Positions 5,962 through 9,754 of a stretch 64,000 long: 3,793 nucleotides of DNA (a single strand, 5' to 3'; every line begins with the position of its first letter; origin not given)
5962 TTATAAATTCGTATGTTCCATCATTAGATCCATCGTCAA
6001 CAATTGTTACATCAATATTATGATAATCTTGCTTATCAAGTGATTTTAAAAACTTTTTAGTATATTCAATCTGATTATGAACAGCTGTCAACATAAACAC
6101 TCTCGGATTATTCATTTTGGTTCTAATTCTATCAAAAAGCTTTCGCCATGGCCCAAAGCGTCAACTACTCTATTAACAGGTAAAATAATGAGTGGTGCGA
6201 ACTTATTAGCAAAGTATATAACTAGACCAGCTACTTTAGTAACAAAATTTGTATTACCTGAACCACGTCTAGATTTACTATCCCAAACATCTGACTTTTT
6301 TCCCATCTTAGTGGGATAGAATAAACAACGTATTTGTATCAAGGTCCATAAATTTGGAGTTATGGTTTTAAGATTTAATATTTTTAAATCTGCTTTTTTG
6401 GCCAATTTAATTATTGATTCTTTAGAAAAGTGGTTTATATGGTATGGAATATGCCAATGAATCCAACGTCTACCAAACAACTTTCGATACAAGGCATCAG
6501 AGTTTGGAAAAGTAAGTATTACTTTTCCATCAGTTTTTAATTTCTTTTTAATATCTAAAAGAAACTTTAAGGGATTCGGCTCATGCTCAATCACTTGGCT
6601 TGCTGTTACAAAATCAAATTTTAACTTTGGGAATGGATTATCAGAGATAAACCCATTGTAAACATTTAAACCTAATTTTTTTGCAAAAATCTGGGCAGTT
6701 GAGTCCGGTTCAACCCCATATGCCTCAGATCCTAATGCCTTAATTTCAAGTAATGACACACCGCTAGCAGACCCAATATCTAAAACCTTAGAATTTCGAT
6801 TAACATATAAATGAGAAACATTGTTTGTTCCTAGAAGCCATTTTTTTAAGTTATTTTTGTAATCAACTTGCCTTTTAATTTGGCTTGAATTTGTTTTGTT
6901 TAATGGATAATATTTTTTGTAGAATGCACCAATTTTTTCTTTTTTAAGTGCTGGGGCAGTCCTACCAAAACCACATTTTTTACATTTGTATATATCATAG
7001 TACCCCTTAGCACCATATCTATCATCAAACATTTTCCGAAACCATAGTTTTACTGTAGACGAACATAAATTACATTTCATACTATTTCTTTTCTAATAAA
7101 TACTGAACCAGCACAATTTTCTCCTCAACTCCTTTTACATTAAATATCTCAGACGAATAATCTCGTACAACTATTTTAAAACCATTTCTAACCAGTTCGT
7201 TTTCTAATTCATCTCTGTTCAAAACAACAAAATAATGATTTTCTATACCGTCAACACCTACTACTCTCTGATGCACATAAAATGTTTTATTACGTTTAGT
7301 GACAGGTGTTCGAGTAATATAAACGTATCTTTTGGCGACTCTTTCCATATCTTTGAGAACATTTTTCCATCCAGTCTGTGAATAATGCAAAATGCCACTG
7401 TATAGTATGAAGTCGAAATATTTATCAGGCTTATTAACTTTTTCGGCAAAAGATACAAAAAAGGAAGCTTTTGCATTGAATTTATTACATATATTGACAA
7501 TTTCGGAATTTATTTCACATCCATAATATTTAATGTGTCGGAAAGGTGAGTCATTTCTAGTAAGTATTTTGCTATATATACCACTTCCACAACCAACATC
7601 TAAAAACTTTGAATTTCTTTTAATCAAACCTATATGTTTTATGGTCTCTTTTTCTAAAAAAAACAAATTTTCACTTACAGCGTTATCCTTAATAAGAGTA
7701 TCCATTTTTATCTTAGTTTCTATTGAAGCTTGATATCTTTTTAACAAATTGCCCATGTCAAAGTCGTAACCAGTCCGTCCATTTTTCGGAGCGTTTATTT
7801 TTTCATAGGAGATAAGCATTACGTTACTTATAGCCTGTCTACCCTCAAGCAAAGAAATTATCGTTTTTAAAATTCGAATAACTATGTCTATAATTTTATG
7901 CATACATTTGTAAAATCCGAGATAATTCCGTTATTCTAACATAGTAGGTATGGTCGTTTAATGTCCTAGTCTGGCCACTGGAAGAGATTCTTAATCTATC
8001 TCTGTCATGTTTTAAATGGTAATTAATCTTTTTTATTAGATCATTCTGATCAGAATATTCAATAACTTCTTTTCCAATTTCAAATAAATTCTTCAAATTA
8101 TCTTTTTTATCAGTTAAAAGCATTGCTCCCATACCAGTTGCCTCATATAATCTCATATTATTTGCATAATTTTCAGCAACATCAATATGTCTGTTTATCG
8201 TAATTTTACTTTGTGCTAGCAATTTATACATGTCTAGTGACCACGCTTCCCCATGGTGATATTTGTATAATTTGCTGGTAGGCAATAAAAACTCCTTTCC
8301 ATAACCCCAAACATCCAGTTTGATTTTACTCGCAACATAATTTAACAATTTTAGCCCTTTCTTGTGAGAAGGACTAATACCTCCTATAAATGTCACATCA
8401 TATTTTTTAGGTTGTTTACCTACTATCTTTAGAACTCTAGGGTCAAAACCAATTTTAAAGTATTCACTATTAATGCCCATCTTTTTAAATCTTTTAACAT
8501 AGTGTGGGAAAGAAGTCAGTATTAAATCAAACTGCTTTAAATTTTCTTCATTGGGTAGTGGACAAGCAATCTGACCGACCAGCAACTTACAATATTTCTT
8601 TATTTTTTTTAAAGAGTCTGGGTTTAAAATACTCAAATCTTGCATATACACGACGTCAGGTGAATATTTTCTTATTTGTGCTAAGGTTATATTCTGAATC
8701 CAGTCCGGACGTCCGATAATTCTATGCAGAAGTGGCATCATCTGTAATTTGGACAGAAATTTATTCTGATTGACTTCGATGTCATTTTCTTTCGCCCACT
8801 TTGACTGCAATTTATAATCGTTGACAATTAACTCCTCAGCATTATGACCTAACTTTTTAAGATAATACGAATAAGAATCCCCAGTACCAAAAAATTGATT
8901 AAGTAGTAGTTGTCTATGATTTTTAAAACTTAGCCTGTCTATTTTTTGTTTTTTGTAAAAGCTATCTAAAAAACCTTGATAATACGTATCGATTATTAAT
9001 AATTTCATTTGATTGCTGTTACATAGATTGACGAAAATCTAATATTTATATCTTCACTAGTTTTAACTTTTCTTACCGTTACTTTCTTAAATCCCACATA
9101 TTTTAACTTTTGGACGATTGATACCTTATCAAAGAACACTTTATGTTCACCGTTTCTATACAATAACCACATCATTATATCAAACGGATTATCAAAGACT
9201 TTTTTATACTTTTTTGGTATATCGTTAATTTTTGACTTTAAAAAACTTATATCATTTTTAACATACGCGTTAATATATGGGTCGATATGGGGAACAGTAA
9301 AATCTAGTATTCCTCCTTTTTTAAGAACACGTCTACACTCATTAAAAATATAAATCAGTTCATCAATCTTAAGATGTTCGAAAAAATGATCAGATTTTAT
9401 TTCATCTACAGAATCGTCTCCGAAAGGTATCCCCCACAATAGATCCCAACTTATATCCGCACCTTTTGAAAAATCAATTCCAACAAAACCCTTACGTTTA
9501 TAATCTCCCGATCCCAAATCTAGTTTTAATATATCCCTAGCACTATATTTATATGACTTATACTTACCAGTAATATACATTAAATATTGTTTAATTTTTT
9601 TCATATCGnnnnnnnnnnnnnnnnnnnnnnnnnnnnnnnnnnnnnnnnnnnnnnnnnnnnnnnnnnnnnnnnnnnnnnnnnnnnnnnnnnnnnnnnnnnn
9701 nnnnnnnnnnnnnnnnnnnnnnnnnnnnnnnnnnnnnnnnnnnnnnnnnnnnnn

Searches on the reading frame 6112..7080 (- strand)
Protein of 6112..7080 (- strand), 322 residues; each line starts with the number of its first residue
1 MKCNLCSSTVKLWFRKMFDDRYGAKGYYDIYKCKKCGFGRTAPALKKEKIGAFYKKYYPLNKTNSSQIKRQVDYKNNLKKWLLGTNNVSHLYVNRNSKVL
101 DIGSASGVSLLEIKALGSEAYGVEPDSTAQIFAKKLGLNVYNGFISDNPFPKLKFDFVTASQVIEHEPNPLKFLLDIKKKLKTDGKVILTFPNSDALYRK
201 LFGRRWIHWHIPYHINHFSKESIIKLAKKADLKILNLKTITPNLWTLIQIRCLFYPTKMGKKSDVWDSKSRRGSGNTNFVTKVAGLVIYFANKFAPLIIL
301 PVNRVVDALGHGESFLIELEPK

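Call 4: search_protein_families(library=pfam, proteins=[window:6112-7080:-], max_evalue=0.01)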
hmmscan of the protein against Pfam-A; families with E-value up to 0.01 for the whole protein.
window:6112-7080:- (322 aa): 8 families
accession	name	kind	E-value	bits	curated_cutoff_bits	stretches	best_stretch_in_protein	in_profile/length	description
PF13489.12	Methyltransf_23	-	3.4e-22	79.4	27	1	94-235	21-162/164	Methyltransferase domain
PF08241.18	Methyltransf_11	-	6.3e-11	43.2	21.2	1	100-189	1-95/95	Methyltransferase domain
PF13847.12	Methyltransf_31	-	1.7e-07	31.4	27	1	95-193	3-113/145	Methyltransferase domain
PF07021.18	MetW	-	2.2e-07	31.1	21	1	92-194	10-112/193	Methionine biosynthesis protein MetW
PF08242.18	Methyltransf_12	-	7.3e-06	27.1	30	1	100-186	1-97/98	Methyltransferase domain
PF13649.12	Methyltransf_25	-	7.4e-06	27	27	1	99-185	1-97/97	Methyltransferase domain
PF05219.18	DREV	-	9.4e-06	25.4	26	1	82-190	81-187/265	DREV methyltransferase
PF08003.17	Methyltransf_9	-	0.00082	18.9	23.8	1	88-189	108-217/315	Protein of unknown function (DUF1698)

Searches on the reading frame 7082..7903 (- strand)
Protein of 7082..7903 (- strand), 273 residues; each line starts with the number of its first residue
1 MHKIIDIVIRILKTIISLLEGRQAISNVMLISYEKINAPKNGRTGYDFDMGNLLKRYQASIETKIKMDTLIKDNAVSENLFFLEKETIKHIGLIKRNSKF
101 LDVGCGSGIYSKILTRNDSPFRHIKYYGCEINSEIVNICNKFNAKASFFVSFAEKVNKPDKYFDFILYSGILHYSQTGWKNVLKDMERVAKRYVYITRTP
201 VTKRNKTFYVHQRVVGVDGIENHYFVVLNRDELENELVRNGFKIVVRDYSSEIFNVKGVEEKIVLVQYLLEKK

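Call 4: search_protein_families(library=pfam, proteins=[window:7082-7903:-], max_evalue=0.01)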
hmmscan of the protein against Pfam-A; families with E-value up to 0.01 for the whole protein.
window:7082-7903:- (273 aa): 8 families
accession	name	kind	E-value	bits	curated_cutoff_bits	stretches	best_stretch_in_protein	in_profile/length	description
PF08241.18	Methyltransf_11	-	5.7e-11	43.4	21.2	1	101-192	1-89/95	Methyltransferase domain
PF13649.12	Methyltransf_25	-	3.5e-10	40.9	27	1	101-191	2-94/97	Methyltransferase domain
PF13847.12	Methyltransf_31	-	1.4e-09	38.2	27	1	94-201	1-113/145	Methyltransferase domain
PF13489.12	Methyltransf_23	-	3.6e-09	37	27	1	94-245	20-162/164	Methyltransferase domain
PF08242.18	Methyltransf_12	-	3.5e-07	31.3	30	1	101-191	1-93/98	Methyltransferase domain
PF07021.18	MetW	-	3e-06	27.4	21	1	92-194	9-106/193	Methionine biosynthesis protein MetW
PF01209.24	Ubie_methyltran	-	0.0009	19.1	20.1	1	83-191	34-144/233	ubiE/COQ5 methyltransferase family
PF13679.12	Methyltransf_32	-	0.0024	18.3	27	1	91-152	20-84/143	Methyltransferase domain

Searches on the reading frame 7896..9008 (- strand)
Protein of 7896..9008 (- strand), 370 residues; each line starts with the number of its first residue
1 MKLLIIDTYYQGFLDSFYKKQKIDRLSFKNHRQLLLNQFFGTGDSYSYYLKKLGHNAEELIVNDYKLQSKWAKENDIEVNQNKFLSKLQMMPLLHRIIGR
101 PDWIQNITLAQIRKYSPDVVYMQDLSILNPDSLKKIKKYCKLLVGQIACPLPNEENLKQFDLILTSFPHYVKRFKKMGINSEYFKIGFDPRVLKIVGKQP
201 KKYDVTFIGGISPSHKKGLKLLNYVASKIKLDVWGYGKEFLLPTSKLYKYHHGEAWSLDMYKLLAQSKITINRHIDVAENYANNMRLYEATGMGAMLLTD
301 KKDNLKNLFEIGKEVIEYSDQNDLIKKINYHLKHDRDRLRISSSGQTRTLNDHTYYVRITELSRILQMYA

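Call 4: search_protein_families(library=pfam, proteins=[window:7896-9008:-], max_evalue=0.01)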
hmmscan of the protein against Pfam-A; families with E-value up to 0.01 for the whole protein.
window:7896-9008:- (370 aa): 1 family
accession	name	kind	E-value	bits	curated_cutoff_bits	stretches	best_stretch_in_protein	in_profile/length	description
PF13524.12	Glyco_trans_1_2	-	4.8e-28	98.3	25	1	228-362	14-142/144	Glycosyl transferase-like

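Call 5: search_protein_families(library=ncbifam, proteins=[window:7896-9008:-], max_evalue=0.01)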
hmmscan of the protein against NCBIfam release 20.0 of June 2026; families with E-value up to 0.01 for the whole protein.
window:7896-9008:- (370 aa): 0 families

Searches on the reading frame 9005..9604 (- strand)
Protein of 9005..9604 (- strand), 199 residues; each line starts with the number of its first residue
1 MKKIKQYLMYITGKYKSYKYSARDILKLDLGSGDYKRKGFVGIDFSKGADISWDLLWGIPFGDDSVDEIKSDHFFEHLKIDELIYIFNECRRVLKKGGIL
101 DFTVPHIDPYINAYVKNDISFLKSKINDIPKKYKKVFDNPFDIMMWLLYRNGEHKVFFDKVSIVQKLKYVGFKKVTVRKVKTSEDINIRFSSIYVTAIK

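Call 4: search_protein_families(library=pfam, proteins=[window:9005-9604:-], max_evalue=0.01)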
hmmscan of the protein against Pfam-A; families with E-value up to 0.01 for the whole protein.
window:9005-9604:- (199 aa): 2 families
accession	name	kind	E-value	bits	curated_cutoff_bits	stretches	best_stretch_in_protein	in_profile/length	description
PF08241.18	Methyltransf_11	-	5e-06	27.5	21.2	1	59-100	54-93/95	Methyltransferase domain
PF13649.12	Methyltransf_25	-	0.00079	20.5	27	1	59-98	58-97/97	Methyltransferase domain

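Call 5: search_protein_families(library=ncbifam, proteins=[window:9005-9604:-], max_evalue=0.01)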
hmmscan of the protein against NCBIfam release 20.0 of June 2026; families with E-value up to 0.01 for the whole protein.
window:9005-9604:- (199 aa): 1 family
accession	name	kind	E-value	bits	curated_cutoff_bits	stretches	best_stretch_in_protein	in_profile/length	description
NF045649.1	2X_seleno_MduS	exception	0.0023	17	380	1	54-104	98-149/338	methyltransferase domain-containing selenoprotein MduS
